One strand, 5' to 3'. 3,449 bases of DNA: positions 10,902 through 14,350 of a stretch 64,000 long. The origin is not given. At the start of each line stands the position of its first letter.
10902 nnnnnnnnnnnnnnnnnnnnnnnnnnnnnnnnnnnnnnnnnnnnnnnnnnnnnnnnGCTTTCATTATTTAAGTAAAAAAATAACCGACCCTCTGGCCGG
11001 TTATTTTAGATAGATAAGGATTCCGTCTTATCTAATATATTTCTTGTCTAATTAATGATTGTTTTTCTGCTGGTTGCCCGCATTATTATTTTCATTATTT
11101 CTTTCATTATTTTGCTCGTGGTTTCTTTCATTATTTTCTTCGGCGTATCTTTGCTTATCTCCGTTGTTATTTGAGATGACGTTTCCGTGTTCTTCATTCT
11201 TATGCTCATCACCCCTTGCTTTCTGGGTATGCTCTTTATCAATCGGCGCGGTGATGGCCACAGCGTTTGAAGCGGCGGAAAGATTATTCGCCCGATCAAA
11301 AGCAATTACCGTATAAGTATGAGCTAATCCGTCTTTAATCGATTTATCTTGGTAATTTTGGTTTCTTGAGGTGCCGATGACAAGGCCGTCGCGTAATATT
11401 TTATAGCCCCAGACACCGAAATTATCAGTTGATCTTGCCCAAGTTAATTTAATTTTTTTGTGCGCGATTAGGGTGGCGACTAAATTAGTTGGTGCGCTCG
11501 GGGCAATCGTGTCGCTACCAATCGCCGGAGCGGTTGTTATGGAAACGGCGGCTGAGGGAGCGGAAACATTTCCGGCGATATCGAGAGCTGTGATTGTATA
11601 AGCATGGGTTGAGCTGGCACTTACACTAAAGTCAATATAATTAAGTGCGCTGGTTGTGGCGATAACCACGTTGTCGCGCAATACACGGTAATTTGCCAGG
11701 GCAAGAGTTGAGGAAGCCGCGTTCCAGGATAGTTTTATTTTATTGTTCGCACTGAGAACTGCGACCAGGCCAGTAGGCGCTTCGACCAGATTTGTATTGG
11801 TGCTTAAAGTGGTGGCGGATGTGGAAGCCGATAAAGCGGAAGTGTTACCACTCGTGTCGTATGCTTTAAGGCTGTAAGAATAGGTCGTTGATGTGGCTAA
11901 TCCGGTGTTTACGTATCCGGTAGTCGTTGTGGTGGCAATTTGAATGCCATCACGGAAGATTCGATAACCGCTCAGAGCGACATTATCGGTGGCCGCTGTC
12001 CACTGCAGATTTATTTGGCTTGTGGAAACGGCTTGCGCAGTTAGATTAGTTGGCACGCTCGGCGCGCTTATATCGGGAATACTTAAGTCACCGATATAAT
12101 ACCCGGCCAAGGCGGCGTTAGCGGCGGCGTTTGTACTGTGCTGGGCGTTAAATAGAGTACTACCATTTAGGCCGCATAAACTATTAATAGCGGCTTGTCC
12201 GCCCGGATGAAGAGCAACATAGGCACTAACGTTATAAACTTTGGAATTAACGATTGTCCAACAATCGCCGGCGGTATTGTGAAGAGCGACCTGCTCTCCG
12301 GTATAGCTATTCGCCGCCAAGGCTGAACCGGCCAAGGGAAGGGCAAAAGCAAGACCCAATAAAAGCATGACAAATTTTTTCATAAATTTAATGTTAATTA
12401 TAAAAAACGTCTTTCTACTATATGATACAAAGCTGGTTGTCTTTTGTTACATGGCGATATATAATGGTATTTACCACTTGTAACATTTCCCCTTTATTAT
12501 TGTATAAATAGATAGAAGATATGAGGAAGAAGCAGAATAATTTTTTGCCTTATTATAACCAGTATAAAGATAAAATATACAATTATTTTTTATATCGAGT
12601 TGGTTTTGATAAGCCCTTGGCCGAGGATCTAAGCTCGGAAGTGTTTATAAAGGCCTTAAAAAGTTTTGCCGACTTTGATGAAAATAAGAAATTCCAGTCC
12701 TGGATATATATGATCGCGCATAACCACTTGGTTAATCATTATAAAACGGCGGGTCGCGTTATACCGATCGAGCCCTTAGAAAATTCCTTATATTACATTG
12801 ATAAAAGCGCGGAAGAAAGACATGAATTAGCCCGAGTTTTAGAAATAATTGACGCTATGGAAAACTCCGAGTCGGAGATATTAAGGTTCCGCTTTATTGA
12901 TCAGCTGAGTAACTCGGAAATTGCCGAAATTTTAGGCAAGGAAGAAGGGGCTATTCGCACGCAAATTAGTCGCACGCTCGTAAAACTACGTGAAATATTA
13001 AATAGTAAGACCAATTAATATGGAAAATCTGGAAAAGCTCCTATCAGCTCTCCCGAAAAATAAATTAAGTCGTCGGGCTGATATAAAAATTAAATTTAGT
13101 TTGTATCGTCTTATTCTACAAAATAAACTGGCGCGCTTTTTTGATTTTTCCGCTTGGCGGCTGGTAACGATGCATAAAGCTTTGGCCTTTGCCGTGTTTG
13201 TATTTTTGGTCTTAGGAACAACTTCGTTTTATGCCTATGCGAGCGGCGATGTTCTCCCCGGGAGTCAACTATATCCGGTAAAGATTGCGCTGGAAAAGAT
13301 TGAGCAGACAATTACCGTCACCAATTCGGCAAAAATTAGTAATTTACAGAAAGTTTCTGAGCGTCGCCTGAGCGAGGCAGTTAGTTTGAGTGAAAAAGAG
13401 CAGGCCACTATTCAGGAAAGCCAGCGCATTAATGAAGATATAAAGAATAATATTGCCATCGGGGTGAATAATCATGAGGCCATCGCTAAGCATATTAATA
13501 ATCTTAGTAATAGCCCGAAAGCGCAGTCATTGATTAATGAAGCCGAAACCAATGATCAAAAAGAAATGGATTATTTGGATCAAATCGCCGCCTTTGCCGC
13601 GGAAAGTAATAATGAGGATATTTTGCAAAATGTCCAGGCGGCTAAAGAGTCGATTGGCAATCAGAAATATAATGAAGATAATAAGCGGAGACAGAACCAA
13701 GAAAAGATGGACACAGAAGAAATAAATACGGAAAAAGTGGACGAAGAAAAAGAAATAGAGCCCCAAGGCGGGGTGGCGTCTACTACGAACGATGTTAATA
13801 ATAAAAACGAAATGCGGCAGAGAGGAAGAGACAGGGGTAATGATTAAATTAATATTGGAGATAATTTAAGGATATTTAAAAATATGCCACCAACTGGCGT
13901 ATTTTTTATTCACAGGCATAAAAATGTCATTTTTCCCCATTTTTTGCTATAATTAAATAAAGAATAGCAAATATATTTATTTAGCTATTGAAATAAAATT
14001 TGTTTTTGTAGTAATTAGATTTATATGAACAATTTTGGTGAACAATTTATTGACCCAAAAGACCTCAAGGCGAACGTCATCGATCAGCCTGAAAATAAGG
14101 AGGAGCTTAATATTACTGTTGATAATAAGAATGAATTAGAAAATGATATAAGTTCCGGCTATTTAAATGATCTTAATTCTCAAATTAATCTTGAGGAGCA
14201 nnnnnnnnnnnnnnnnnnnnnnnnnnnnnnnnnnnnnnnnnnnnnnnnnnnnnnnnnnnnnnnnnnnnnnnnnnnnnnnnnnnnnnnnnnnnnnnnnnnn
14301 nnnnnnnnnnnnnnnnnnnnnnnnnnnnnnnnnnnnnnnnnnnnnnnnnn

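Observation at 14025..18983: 1652-aa AT-rich ORFan without export signal, sitting downstream of an ECF sigma/DUF5667 pair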

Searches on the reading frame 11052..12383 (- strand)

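Call 5: search_protein_families(library=pfam, proteins=[window:11052-12383:-], max_evalue=1)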
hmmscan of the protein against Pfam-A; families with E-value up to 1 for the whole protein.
window:11052-12383:- (443 aa): 7 families
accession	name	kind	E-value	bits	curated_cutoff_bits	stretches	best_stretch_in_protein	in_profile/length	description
PF00173.33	Cyt-b5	-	6.2e-18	65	23.7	1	30-100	3-73/74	Cytochrome b5-like Heme/Steroid binding domain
PF00041.27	fn3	-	1.5e-12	48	25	1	110-188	2-81/84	Fibronectin type III domain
PF18370.7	RGI_lyase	-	3.3e-08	34.2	27.8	2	205-267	9-71/86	Rhamnogalacturonan I lyases beta-sheet domain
PF06486.16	DUF1093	-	0.034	15.2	26.3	1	154-195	14-58/81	Protein of unknown function (DUF1093)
PF08923.16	MAPKK1_Int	-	0.066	13.5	25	0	331-378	25-71/119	Mitogen-activated protein kinase kinase 1 interacting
PF25814.1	fn3_SORL1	-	0.14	12.7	27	0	111-159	5-58/90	SORL1-like, fn3 domain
PF25788.1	Ig_Rha78A_N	-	0.31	11.8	27.4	0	153-191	62-100/105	Rha78A-like, N-terminal immunoglobulin domain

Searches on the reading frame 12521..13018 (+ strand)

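Call 5: search_protein_families(library=pfam, proteins=[window:12521-13018:+], max_evalue=1)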
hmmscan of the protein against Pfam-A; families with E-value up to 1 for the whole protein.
window:12521-13018:+ (165 aa): 6 families
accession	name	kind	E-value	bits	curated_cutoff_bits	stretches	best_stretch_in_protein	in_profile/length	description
PF04542.20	Sigma70_r2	-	3.1e-12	46.5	24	1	12-79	2-70/71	Sigma-70 region 2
PF08281.18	Sigma70_r4_2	-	4.9e-10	39.3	25.7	1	105-156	3-54/54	Sigma-70, region 4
PF04545.22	Sigma70_r4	-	3.5e-08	33.3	24.1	1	111-158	3-50/50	Sigma-70, region 4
PF03444.21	HrcA_DNA-bdg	-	0.076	13.1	21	1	131-150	26-45/79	Winged helix-turn-helix transcription repressor, HrcA DNA-binding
PF04604.19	L_biotic_typeA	-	0.15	12.4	21.7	1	113-147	1-33/50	Type-A lantibiotic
PF16119.10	DUF4835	-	0.24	11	25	1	94-158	203-267/276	Domain of unknown function (DUF4835)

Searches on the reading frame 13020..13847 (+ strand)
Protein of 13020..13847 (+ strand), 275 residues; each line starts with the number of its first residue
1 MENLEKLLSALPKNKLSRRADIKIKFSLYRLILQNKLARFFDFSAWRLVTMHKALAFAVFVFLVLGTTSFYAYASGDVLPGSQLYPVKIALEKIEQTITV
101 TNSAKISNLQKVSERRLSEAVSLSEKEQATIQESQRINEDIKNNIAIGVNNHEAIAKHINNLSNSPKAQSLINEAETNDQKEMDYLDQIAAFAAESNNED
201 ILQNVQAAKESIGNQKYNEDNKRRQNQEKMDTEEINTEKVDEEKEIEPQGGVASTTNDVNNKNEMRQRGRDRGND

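Call 5: search_protein_families(library=pfam, proteins=[window:13020-13847:+], max_evalue=1)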
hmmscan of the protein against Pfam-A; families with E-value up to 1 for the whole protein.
window:13020-13847:+ (275 aa): 1 family
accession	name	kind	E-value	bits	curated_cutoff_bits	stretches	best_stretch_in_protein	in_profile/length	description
PF18915.5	DUF5667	-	1.7e-10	41.6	27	1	78-188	2-94/99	Domain of unknown function (DUF5667)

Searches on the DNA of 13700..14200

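Call 100: search_rna_families(source=window, start=13700, end=14200, threshold=evalue, max_evalue=1)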
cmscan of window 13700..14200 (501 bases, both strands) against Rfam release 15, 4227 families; matches with E-value up to 1: 0.
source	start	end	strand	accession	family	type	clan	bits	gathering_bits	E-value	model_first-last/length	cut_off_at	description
